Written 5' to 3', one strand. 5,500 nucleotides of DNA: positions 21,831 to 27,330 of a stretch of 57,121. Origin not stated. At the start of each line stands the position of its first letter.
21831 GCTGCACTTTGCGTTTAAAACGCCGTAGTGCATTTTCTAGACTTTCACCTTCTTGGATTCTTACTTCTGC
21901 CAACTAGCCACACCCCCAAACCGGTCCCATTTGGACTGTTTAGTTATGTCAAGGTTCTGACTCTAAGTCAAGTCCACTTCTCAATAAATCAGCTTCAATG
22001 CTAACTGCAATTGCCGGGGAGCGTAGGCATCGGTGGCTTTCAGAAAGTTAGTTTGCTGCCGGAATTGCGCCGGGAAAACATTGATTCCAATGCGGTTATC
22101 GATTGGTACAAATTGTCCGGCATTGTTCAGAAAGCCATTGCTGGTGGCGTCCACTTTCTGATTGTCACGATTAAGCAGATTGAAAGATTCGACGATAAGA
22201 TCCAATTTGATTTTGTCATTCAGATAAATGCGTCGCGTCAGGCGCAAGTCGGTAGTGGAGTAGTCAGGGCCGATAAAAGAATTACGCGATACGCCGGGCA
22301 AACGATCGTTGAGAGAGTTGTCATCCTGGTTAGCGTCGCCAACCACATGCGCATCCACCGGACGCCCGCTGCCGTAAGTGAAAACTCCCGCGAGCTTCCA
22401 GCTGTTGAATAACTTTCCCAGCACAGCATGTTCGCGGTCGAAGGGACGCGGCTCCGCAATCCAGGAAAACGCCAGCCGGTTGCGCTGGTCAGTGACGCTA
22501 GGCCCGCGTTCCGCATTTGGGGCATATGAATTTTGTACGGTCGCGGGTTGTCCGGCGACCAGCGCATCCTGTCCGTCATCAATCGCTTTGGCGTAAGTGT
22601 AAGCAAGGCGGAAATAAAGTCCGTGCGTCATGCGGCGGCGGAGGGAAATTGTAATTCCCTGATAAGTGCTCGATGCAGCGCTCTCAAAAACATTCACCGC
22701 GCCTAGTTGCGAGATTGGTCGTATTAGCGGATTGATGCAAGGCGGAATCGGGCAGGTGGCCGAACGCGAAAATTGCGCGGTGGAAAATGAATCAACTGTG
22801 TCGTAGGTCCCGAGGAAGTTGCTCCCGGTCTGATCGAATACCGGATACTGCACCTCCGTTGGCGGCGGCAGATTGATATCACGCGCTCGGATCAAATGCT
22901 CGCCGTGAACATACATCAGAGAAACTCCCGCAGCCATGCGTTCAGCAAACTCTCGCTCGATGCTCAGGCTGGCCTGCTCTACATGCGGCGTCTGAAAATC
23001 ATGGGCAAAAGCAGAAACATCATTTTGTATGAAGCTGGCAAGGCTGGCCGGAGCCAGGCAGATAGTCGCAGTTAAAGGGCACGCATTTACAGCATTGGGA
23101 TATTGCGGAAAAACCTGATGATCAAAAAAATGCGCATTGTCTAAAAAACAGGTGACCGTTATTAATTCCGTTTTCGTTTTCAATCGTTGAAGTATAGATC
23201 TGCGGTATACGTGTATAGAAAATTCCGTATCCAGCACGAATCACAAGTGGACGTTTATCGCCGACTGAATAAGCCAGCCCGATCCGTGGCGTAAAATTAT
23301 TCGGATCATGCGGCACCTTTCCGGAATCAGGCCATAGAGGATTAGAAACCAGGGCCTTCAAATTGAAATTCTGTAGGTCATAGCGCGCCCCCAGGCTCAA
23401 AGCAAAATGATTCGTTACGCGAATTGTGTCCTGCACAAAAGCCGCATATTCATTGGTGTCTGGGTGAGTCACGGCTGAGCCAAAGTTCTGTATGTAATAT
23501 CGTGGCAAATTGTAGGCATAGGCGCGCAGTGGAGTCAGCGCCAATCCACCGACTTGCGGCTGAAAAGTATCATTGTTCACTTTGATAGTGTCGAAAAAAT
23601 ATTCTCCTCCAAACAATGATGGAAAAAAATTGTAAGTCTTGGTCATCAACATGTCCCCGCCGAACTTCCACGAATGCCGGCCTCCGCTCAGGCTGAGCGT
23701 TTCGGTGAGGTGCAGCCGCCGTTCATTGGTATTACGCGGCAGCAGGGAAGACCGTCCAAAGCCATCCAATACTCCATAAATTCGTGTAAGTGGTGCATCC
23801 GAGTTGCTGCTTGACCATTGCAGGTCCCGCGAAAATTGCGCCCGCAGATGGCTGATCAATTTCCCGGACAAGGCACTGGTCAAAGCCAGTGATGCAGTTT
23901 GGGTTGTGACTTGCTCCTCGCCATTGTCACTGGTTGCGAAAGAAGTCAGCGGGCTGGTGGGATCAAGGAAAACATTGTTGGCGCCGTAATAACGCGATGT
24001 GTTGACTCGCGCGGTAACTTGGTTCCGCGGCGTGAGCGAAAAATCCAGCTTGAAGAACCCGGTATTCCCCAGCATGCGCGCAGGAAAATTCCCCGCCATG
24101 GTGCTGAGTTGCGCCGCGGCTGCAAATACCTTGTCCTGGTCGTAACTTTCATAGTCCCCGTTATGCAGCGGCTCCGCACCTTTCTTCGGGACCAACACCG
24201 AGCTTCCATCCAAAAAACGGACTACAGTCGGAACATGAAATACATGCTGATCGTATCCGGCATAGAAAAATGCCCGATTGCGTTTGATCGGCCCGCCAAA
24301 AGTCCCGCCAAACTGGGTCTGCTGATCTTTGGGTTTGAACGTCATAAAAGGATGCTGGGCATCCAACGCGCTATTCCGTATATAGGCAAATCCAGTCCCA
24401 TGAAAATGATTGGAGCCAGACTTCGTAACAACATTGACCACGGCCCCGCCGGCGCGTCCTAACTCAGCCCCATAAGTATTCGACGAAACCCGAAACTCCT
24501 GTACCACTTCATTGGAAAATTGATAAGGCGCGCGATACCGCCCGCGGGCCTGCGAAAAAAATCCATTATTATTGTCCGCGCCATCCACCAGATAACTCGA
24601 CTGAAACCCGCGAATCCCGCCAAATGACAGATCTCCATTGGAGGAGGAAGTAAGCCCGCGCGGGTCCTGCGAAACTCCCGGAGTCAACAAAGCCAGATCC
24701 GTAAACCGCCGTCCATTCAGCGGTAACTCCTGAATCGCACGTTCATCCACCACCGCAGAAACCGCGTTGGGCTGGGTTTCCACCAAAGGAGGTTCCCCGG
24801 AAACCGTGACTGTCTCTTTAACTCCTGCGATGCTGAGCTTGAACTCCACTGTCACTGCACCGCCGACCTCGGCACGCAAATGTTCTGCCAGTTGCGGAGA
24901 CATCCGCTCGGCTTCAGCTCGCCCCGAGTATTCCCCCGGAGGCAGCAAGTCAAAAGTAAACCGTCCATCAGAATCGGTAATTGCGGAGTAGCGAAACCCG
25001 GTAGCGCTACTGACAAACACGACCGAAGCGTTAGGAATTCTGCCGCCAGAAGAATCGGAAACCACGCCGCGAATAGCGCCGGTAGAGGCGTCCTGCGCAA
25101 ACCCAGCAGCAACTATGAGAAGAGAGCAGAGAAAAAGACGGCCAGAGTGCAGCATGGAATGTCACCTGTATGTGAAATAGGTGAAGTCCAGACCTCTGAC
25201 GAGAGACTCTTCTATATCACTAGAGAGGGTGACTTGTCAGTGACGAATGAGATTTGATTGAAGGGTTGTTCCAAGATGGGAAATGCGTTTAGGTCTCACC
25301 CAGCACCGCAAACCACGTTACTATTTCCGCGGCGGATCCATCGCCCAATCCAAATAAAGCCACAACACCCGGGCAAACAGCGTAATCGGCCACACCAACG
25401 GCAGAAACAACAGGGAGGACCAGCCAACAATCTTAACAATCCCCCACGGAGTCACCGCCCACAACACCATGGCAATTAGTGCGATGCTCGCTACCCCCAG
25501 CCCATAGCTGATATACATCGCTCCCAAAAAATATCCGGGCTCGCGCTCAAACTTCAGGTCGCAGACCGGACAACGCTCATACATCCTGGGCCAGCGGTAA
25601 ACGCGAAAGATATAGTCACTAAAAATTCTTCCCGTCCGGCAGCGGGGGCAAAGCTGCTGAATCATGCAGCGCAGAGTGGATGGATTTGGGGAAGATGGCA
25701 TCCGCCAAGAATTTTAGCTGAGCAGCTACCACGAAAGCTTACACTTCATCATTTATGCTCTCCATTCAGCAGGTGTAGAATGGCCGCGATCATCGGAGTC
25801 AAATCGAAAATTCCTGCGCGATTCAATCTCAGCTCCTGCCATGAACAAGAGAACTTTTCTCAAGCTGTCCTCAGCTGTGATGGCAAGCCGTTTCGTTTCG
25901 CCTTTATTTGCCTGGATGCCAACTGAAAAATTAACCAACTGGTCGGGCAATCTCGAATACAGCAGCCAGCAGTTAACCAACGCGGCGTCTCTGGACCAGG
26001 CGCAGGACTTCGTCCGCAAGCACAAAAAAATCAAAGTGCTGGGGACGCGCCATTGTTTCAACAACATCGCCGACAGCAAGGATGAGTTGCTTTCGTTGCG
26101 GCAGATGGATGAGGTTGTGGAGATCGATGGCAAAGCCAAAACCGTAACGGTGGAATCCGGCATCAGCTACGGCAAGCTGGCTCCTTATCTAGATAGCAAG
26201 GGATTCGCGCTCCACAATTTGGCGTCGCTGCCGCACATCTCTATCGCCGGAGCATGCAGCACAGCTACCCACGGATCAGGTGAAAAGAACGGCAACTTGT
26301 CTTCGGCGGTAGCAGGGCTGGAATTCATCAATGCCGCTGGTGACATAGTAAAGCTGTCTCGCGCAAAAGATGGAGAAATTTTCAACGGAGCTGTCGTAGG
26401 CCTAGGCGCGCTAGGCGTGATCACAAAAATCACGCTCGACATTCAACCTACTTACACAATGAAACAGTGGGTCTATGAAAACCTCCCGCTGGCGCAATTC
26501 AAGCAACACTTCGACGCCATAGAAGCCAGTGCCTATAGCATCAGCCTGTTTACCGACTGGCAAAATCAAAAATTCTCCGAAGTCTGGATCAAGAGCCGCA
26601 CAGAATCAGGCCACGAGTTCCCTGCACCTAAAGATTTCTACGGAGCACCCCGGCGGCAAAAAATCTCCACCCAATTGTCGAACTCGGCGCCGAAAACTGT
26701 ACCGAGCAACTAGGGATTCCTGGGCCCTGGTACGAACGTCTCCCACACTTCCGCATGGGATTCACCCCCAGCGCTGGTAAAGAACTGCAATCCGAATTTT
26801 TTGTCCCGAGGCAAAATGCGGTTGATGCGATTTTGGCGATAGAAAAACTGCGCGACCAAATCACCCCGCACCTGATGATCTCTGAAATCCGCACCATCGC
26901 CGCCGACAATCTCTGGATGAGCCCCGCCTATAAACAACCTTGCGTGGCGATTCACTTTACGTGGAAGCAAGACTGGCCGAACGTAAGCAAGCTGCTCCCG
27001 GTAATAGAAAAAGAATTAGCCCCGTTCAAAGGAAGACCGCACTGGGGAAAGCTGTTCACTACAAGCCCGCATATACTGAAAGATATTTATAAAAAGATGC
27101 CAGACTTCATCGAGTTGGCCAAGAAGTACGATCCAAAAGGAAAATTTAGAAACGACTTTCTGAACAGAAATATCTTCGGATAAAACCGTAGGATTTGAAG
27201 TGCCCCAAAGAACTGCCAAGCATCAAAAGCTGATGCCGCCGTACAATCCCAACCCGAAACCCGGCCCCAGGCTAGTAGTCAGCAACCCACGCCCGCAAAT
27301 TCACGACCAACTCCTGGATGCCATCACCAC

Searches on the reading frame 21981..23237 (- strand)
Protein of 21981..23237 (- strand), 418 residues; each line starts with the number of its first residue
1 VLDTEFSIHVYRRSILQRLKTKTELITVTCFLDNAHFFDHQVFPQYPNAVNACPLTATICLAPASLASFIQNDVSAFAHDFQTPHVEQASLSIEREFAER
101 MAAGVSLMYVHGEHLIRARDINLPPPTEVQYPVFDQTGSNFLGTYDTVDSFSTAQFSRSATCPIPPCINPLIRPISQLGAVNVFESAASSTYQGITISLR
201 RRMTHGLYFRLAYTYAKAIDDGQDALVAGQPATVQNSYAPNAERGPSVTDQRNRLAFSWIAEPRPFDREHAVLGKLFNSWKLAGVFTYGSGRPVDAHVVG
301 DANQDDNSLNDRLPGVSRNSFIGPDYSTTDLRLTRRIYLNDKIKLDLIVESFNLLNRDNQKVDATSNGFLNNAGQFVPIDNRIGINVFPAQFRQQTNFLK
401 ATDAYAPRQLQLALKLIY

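Call 73: search_protein_families(library=pfam, proteins=[window:21981-23237:-], max_evalue=0.001)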
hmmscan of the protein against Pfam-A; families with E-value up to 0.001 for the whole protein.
window:21981-23237:- (418 aa): 1 family
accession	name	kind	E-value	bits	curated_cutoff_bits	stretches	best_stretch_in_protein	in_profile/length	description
PF25183.1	OMP_b-brl_4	-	6.6e-46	157.6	30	2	60-307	509-726/838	Outer membrane beta barrel domain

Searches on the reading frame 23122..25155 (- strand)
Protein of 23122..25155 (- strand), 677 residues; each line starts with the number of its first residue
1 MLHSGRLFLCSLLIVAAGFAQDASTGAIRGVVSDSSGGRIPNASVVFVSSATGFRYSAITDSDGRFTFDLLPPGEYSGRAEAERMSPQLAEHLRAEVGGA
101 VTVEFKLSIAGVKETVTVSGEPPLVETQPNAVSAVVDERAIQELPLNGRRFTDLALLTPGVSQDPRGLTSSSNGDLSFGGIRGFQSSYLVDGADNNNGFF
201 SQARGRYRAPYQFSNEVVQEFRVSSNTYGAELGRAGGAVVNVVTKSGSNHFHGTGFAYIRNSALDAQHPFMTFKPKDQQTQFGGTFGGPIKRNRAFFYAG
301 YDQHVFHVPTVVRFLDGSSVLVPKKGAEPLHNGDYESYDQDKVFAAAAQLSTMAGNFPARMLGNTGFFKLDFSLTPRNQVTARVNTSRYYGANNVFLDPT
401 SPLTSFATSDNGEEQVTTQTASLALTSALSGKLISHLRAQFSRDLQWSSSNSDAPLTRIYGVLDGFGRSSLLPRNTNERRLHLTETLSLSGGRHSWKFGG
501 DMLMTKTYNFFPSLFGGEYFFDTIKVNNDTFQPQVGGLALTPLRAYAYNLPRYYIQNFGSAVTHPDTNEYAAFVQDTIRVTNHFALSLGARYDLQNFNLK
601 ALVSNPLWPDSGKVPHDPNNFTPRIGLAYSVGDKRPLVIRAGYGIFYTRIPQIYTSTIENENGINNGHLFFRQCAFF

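Call 73: search_protein_families(library=pfam, proteins=[window:23122-25155:-], max_evalue=0.001)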
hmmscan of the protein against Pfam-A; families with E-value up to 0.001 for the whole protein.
window:23122-25155:- (677 aa): 6 families
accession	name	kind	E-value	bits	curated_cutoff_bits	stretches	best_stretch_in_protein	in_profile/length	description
PF25183.1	OMP_b-brl_4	-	6e-51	174.2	30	1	243-660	1-475/838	Outer membrane beta barrel domain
PF13620.12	CarboxypepD_reg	-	1.7e-17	64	32.3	1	28-108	2-82/82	Carboxypeptidase regulatory-like domain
PF00593.30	TonB_dep_Rec_b-barrel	-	5.3e-09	36.9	27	1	381-645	28-239/436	TonB dependent receptor-like, beta-barrel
PF07715.20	Plug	-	0.00023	22.1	23.9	1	128-233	5-100/107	TonB-dependent Receptor Plug Domain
PF13715.12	CarbopepD_reg_2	-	0.00031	21.1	32.2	1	28-77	1-47/88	CarboxypepD_reg-like domain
PF02369.22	Big_1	-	0.00076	20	34.9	0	20-70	13-66/93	Bacterial Ig-like domain (group 1)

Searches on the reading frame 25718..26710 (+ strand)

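Call 101: search_protein_families(library=pfam, proteins=[window:25718-26710:+], max_evalue=0.01)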
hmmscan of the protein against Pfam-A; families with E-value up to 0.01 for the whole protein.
window:25718-26710:+ (331 aa): 1 family
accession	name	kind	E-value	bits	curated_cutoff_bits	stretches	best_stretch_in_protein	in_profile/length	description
PF01565.28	FAD_binding_4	-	5.6e-20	71.9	26.4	1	96-214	17-139/139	FAD binding domain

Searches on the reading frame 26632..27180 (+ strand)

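Call 101: search_protein_families(library=pfam, proteins=[window:26632-27180:+], max_evalue=0.01)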
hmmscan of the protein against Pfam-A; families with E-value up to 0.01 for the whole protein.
window:26632-27180:+ (183 aa): 1 family
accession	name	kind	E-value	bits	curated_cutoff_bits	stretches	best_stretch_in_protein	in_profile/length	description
PF04030.19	ALO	-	2.7e-21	76.8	23.1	1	53-180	127-258/258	D-arabinono-1,4-lactone oxidase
